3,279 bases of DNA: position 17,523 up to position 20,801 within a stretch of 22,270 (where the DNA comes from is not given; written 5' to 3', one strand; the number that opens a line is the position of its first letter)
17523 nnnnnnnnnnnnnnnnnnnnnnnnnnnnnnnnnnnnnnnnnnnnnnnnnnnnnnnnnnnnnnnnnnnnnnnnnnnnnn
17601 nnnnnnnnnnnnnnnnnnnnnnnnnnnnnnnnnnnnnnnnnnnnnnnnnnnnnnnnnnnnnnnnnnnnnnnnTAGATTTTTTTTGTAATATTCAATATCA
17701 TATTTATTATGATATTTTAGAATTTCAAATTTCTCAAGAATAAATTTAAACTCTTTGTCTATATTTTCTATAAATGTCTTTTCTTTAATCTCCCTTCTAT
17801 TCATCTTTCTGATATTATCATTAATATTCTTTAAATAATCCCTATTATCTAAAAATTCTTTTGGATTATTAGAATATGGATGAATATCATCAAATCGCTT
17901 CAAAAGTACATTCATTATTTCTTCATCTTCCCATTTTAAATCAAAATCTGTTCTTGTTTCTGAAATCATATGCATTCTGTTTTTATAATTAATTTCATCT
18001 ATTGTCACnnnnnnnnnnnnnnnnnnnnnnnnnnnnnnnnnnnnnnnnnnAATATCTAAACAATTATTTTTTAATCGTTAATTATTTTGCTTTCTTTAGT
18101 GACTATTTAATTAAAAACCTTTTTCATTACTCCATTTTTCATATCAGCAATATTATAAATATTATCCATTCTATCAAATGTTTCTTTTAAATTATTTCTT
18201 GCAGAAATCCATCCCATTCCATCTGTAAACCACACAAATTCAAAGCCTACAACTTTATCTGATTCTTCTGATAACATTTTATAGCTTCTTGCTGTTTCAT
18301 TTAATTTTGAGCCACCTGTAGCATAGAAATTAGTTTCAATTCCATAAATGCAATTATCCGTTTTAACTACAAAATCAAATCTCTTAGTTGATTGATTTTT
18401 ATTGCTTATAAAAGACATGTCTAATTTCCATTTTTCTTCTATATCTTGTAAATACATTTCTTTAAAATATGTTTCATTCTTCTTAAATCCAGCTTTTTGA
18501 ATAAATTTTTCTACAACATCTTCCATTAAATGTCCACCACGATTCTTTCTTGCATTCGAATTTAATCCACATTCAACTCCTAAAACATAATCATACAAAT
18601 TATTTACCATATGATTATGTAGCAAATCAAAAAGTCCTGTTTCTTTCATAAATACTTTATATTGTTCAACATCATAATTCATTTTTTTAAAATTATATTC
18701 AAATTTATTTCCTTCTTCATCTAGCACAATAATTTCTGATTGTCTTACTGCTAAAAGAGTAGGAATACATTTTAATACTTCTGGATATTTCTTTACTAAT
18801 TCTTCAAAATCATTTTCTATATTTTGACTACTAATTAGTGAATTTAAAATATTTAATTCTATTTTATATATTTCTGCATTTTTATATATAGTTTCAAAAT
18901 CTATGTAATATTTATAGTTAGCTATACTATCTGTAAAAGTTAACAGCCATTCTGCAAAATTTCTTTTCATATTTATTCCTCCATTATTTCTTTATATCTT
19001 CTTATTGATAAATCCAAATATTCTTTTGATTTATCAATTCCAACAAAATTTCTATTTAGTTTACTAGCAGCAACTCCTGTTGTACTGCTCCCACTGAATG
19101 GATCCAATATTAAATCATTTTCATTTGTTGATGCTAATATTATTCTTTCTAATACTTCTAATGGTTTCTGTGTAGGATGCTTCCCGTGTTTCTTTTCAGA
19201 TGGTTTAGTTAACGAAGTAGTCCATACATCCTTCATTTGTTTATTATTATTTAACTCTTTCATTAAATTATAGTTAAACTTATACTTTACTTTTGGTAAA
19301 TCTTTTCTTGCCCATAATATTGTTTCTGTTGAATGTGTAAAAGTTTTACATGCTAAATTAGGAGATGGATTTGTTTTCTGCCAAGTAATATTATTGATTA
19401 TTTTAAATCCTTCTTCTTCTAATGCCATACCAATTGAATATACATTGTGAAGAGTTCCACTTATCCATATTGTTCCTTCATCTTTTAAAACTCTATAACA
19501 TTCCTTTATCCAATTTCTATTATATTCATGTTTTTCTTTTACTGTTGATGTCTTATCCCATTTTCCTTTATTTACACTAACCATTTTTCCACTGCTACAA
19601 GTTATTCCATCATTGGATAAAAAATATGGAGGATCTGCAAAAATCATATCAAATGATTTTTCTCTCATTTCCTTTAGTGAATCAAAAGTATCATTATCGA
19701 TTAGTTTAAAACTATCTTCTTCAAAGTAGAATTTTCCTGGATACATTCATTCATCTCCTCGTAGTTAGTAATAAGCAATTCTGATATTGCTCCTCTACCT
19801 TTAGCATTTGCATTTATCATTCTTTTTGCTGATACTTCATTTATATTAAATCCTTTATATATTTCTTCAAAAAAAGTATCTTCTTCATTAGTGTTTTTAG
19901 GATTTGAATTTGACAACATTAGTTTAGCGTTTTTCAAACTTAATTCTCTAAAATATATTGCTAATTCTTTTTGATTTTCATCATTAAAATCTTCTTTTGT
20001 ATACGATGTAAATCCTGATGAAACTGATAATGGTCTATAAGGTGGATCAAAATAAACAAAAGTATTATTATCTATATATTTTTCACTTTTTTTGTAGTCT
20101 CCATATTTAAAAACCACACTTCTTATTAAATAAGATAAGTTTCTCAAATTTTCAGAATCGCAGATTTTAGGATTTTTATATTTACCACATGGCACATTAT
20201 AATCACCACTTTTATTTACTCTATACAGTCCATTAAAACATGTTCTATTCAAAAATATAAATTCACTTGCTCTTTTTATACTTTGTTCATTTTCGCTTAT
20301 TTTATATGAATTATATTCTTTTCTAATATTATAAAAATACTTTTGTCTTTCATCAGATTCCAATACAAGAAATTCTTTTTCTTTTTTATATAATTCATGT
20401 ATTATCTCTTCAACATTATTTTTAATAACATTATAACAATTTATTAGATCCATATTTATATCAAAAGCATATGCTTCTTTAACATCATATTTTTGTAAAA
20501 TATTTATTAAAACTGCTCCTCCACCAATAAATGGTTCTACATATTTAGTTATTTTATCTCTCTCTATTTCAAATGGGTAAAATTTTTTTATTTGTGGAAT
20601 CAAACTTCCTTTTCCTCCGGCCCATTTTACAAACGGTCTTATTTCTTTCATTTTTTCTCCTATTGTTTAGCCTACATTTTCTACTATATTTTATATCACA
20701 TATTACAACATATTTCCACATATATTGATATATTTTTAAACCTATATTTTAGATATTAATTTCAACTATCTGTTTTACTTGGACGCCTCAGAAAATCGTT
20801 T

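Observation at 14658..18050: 1130-aa STAND/NACHT-like NTPase with helical repeats and no recognisable effector: candidate undescribed single-gene defence system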

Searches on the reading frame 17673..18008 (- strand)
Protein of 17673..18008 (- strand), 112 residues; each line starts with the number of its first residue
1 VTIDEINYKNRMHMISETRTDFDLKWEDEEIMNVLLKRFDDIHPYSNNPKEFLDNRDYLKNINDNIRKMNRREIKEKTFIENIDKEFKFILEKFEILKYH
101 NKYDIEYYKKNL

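Call 64: search_solved_structures(query=A4, max_evalue=10)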
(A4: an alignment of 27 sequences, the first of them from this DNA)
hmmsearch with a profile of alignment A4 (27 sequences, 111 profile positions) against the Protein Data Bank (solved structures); distinct sequences matched with E-value up to 10: 48.
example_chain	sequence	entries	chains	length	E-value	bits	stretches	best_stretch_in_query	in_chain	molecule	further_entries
5h7c_A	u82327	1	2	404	9.1e-07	32.2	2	28-89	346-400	Immunoglobulin G-binding protein A, DHR14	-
5cwh_A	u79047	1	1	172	3.9e-05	26.9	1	27-70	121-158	Designed helical repeat protein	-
5h78_A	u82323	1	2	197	0.00012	25.4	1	28-64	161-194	cAMP-dependent protein kinase type II-alpha regulatory subunit,DHR14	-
8f29_7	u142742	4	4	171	0.028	17.7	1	36-110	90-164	ATP synthase subunit d, mitochondrial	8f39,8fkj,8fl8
6b2z_d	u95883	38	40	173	0.029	17.7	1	36-110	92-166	ATP synthase subunit d, mitochondrial | ATP synthase subunit d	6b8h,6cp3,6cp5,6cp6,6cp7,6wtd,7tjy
5cwb_A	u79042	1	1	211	0.056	16.7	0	46-104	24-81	Designed helical repeat protein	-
5e32_B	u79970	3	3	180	0.066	16.5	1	48-95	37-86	Hemagglutinin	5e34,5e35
5e3e_A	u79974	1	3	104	0.08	16.3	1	9-67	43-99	CdiI immunity protein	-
1rv0_I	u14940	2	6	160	0.11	15.8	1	45-94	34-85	hemagglutinin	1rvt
4jum_B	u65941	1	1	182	0.13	15.6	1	48-95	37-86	Hemagglutinin HA2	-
5aka_5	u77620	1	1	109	0.13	15.5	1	32-77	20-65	SIGNAL RECOGNITION PARTICLE PROTEIN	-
1dul_A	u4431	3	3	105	0.14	15.5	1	32-76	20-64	Signal recognition particle protein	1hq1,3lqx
9z7o_A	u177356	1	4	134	0.17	15.2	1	59-108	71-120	Escherichia VapS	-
3hto_B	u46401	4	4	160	0.17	15.2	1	45-94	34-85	Hemagglutinin HA2 chain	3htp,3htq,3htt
1ruz_I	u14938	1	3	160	0.18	15.1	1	45-94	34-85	hemagglutinin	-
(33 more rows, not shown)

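Call 65: search_protein_families(library=pfam, alignment_id=A4, max_evalue=1)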
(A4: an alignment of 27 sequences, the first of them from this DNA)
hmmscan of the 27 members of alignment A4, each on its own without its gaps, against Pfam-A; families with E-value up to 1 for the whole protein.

A. member 1, seq(112 aa): 1 family
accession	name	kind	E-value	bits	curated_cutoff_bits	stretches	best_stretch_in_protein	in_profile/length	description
PF17214.9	KH_TffA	-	0.04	14.4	22.6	1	45-68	34-57/68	Transcription termination factor FttA, KH domain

B. families by the number of members that match (of 27 scanned): 40 families (the first 25 are shown)
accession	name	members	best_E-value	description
PF00650.25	CRAL_TRIO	2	0.0044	CRAL/TRIO domain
PF12095.13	CRR7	2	0.0072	Protein CHLORORESPIRATORY REDUCTION 7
PF04201.20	TPD52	2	0.012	Tumour protein D52 family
PF12308.13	Noelin-1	2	0.014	Neurogenesis glycoprotein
PF22025.1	ThiI_fer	2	0.049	ThiI ferredoxin-like domain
PF12174.13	RST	2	0.28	RCD1-SRO-TAF4 (RST) plant domain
PF16246.10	DUF4903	1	0.0022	Domain of unknown function (DUF4903)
PF14136.11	DUF4303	1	0.0042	Domain of unknown function (DUF4303)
PF09468.16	RNase_H2-Ydr279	1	0.0053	Ydr279p protein family (RNase H2 complex component) wHTH domain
PF24531.2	ANC1_spectrin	1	0.0074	Nuclear anchorage protein 1, spectrin repeat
PF08295.17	Sin3_corepress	1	0.0099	Sin3 family co-repressor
PF24021.1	ACT_phage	1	0.013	Phage ACT-like domain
PF20232.3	T6SS_FHA_C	1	0.013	C-terminal domain of Type VI secretion system FHA protein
PF14545.12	DBB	1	0.02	Dof, BCAP, and BANK (DBB) motif,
PF10664.14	NdhM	1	0.022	Cyanobacterial and plastid NDH-1 subunit M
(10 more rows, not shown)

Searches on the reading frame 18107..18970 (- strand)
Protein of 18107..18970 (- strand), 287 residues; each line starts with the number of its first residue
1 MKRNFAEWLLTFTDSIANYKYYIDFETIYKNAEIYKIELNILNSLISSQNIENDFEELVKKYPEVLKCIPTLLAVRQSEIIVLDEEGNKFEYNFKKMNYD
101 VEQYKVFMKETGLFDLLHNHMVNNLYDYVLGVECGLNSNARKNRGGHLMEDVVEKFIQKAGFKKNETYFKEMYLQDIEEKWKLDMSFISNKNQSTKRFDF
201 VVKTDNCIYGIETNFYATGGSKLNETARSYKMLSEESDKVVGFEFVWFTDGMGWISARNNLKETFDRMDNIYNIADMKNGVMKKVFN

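Call 8: search_protein_families(library=pfam, proteins=[window:18107-18970:-], max_evalue=0.01)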
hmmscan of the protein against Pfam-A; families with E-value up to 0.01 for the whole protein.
window:18107-18970:- (287 aa): 2 families
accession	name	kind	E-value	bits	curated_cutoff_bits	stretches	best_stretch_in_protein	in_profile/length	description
PF04556.18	DpnII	-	8.1e-108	360.4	23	1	4-284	1-278/278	DpnII restriction endonuclease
PF24447.1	RE_BanI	-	0.00075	19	28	1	177-263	227-311/338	Type II restriction enzyme BanI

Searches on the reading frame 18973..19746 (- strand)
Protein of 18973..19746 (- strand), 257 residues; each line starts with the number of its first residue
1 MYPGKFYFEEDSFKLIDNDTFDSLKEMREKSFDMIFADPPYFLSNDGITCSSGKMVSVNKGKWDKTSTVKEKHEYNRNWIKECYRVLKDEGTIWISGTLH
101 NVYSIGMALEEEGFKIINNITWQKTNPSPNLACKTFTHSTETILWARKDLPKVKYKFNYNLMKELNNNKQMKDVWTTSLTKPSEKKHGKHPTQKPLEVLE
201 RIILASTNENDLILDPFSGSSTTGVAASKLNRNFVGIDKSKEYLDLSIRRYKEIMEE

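Call 8: search_protein_families(library=pfam, proteins=[window:18973-19746:-], max_evalue=0.01)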
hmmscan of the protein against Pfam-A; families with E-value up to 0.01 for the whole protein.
window:18973-19746:- (257 aa): 6 families
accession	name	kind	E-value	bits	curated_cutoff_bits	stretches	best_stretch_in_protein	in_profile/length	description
PF01555.25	N6_N4_Mtase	-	3e-66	224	26.7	1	33-247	2-219/221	DNA methylase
PF02384.22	N6_Mtase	-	8.7e-06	25.7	20.4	1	10-93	104-179/311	N-6 DNA Methylase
PF03602.21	Cons_hypoth95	-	6.7e-05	23.1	24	0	12-44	92-126/182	Conserved hypothetical protein 95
PF10237.15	N6-adenineMlase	-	0.0028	17.8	23.2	1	5-83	62-138/166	Probable N6-adenine methyltransferase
PF01170.24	UPF0020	-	0.0061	16.7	22.3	0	204-235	23-54/197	RMKL-like, methyltransferase domain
PF13847.12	Methyltransf_31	-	0.0076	16.4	27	0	209-247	3-44/145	Methyltransferase domain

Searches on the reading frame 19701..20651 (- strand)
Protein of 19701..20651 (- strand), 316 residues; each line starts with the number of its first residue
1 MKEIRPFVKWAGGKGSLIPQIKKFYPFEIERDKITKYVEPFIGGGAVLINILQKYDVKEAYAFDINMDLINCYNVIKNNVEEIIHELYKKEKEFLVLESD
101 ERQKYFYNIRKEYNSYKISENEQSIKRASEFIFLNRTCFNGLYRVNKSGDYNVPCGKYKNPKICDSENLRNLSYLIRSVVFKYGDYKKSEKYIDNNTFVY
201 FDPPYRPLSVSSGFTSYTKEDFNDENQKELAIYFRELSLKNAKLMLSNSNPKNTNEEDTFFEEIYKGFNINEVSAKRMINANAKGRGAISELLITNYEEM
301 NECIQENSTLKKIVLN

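Call 8: search_protein_families(library=pfam, proteins=[window:19701-20651:-], max_evalue=0.01)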
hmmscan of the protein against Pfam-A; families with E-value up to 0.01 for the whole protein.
window:19701-20651:- (316 aa): 1 family
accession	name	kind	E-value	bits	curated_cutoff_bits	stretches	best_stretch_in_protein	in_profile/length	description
PF02086.21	MethyltransfD12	-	3e-61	207.8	22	1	10-279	1-253/253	D12 class N6 adenine-specific DNA methyltransferase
